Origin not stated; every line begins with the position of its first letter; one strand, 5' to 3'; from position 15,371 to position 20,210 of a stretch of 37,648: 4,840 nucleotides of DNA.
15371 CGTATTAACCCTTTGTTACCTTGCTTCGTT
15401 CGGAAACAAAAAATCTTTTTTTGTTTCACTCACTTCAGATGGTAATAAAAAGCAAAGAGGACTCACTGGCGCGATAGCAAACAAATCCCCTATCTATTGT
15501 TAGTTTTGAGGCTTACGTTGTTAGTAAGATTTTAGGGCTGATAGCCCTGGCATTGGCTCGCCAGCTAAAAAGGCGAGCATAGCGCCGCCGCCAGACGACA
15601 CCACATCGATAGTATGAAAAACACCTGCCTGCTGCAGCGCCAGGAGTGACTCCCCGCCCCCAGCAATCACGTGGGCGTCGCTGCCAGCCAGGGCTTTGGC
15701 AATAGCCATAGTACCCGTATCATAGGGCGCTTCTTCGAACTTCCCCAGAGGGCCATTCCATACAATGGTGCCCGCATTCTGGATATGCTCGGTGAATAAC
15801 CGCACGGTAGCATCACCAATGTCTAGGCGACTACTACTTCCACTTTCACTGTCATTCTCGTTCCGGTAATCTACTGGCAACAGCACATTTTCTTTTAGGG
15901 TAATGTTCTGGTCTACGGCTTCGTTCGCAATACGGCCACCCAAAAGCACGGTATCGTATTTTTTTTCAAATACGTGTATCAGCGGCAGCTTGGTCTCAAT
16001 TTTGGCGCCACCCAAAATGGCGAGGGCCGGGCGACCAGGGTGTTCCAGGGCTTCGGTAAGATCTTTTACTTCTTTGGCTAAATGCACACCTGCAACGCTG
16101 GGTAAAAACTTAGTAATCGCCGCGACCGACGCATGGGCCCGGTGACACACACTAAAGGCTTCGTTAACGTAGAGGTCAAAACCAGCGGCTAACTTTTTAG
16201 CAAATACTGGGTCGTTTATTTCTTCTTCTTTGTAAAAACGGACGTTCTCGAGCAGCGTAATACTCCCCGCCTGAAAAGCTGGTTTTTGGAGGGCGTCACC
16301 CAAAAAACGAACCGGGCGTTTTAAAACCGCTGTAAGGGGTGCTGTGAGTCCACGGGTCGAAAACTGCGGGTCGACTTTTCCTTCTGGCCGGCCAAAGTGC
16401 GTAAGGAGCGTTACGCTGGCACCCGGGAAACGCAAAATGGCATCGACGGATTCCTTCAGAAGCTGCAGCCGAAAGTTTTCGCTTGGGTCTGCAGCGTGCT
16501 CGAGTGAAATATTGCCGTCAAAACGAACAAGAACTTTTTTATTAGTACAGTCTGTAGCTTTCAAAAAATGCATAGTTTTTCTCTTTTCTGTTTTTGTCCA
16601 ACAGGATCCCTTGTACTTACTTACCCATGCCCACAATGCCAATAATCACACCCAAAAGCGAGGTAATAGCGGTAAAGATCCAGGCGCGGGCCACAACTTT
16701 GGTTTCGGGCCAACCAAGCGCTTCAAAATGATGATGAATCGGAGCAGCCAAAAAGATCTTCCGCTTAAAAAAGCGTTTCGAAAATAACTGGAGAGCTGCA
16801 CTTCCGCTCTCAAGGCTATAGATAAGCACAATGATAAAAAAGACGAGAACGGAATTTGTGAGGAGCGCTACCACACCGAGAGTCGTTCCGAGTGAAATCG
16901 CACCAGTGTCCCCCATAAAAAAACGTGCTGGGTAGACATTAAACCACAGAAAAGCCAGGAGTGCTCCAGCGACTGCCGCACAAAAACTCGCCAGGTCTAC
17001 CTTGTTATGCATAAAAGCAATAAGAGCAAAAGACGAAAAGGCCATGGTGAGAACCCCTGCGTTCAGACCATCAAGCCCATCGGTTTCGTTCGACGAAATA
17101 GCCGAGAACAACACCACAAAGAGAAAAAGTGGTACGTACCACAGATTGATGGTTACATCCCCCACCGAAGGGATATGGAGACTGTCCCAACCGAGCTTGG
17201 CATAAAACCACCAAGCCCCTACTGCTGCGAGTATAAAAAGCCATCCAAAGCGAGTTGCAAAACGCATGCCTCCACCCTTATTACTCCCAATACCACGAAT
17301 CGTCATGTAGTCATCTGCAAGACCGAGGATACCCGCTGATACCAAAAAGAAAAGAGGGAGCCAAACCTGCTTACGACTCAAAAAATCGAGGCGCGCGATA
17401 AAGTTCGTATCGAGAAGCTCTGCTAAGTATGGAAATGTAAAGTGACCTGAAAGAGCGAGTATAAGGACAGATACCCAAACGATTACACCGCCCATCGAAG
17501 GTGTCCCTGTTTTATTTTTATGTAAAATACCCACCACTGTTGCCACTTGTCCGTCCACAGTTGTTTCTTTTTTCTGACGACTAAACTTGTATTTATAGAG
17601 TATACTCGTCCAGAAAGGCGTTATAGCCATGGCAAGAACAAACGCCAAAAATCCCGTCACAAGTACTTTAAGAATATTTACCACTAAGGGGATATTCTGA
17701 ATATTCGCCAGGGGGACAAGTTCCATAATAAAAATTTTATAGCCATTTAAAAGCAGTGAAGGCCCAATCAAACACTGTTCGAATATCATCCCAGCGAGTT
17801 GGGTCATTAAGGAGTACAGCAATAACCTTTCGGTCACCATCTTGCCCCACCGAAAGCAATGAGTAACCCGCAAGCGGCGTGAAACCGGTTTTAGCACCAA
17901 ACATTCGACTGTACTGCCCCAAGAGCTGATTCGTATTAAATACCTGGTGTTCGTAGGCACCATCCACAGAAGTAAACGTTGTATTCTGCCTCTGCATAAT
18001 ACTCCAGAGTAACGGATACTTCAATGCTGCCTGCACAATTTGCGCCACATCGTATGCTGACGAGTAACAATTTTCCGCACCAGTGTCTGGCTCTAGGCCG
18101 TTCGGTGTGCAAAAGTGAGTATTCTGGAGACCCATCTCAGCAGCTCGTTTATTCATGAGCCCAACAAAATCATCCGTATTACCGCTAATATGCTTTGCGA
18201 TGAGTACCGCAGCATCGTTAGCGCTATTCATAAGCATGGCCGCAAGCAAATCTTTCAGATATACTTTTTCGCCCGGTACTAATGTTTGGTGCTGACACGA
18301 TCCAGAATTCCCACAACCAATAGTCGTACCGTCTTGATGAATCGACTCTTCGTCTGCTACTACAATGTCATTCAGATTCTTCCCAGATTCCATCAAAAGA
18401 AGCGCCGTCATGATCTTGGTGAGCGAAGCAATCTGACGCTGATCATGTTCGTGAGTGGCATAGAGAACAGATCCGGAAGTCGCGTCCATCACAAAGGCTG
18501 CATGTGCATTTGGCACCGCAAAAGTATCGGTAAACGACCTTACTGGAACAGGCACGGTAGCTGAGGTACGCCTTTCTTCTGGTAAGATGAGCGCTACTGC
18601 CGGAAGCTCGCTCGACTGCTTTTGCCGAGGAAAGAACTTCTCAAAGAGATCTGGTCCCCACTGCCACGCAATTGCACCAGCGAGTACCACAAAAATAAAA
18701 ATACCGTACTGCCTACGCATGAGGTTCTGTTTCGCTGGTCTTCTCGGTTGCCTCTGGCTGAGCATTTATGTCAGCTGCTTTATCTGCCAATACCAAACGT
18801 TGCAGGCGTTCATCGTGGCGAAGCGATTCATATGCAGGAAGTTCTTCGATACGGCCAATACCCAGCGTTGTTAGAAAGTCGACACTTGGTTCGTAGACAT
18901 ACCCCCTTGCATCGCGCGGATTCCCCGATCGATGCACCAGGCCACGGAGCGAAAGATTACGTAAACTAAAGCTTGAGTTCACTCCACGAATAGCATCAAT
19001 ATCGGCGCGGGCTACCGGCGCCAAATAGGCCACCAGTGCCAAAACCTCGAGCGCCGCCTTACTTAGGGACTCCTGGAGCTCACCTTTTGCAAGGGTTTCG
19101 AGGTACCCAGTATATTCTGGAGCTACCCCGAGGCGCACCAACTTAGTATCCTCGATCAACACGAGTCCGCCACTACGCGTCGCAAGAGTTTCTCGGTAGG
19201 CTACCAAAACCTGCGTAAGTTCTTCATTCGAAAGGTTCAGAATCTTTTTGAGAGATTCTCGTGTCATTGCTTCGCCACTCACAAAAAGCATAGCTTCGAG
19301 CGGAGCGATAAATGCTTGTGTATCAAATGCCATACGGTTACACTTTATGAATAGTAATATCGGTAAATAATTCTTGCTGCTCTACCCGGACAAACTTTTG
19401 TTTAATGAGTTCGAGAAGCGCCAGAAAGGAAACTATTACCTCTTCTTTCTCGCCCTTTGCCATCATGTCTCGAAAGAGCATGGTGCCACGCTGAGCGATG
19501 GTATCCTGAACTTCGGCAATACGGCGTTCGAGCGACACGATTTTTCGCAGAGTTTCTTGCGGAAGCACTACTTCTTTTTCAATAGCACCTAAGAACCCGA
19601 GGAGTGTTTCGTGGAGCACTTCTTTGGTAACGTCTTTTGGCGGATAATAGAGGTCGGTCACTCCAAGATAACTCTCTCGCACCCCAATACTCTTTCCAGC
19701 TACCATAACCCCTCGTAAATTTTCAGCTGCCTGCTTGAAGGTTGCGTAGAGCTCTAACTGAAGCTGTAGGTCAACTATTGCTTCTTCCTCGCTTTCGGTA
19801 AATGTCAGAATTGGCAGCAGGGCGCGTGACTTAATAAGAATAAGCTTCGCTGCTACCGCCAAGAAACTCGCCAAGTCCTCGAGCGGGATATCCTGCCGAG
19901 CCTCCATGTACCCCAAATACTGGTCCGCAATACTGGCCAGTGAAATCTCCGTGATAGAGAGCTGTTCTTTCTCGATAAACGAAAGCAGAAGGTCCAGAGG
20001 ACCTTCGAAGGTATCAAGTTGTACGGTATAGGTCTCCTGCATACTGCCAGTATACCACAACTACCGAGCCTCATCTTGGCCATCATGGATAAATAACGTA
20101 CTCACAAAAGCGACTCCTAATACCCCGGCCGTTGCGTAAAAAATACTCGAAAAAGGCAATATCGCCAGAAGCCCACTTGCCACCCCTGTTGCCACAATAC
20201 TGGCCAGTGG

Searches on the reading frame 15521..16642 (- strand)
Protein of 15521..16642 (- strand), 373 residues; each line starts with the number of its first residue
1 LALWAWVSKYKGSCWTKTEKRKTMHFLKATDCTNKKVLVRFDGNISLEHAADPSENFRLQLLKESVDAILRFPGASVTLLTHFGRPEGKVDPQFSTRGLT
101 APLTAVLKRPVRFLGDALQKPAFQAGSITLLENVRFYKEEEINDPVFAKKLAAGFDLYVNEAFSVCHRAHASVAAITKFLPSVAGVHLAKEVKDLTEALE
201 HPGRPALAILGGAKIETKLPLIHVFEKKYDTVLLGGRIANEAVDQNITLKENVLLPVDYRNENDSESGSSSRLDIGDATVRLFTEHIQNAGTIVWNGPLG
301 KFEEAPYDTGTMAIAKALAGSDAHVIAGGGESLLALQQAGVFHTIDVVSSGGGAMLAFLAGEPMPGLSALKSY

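Call 54: search_protein_families(library=pfam, proteins=[window:15521-16642:-], max_evalue=0.001)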
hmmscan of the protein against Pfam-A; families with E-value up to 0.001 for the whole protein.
window:15521-16642:- (373 aa): 1 family
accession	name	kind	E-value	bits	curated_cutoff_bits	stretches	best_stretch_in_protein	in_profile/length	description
PF00162.24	PGK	-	7.4e-87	292.2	27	2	28-241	2-219/379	Phosphoglycerate kinase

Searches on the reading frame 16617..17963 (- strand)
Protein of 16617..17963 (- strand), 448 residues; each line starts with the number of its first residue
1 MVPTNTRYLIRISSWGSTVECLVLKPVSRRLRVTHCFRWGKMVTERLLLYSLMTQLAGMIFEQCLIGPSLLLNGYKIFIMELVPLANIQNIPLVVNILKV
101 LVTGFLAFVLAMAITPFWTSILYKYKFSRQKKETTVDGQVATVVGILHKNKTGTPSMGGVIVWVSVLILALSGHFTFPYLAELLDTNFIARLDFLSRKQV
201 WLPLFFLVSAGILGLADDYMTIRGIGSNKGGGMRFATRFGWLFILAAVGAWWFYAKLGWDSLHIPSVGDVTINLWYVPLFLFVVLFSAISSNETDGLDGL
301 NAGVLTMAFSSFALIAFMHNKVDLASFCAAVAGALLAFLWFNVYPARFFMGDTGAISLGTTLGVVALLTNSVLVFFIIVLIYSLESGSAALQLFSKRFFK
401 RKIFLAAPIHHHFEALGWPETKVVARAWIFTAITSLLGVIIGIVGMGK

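Call 54: search_protein_families(library=pfam, proteins=[window:16617-17963:-], max_evalue=0.001)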
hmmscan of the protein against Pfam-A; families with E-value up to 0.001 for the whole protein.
window:16617-17963:- (448 aa): 1 family
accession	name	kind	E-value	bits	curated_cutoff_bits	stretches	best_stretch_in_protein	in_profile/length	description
PF00953.26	Glycos_transf_4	-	1.5e-27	96.9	27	1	203-368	4-158/160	Glycosyl transferase family 4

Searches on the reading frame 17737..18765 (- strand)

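Call 54: search_protein_families(library=pfam, proteins=[window:17737-18765:-], max_evalue=0.001)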
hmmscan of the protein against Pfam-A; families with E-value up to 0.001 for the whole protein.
window:17737-18765:- (342 aa): 2 families
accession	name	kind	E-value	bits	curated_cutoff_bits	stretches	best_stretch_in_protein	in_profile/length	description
PF00768.25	Peptidase_S11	-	1.7e-57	195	27.6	1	86-322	11-238/239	D-alanyl-D-alanine carboxypeptidase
PF13354.11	Beta-lactamase2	-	4.5e-06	26.6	22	1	91-264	3-170/214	Beta-lactamase enzyme family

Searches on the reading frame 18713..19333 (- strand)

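Call 54: search_protein_families(library=pfam, proteins=[window:18713-19333:-], max_evalue=0.001)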
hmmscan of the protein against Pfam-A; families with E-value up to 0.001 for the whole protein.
window:18713-19333:- (206 aa): 1 family
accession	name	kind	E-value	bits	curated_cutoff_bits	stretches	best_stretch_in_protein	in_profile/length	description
PF04079.22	SMC_ScpB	-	2e-35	122.2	27.4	1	12-167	3-159/160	Segregation and condensation complex subunit ScpB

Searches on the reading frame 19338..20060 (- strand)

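Call 54: search_protein_families(library=pfam, proteins=[window:19338-20060:-], max_evalue=0.001)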
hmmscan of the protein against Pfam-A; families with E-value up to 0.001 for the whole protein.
window:19338-20060:- (240 aa): 1 family
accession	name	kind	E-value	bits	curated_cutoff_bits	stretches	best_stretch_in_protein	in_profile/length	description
PF02616.19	SMC_ScpA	-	6.9e-19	69.2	24.6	2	29-106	2-80/232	Segregation and condensation protein ScpA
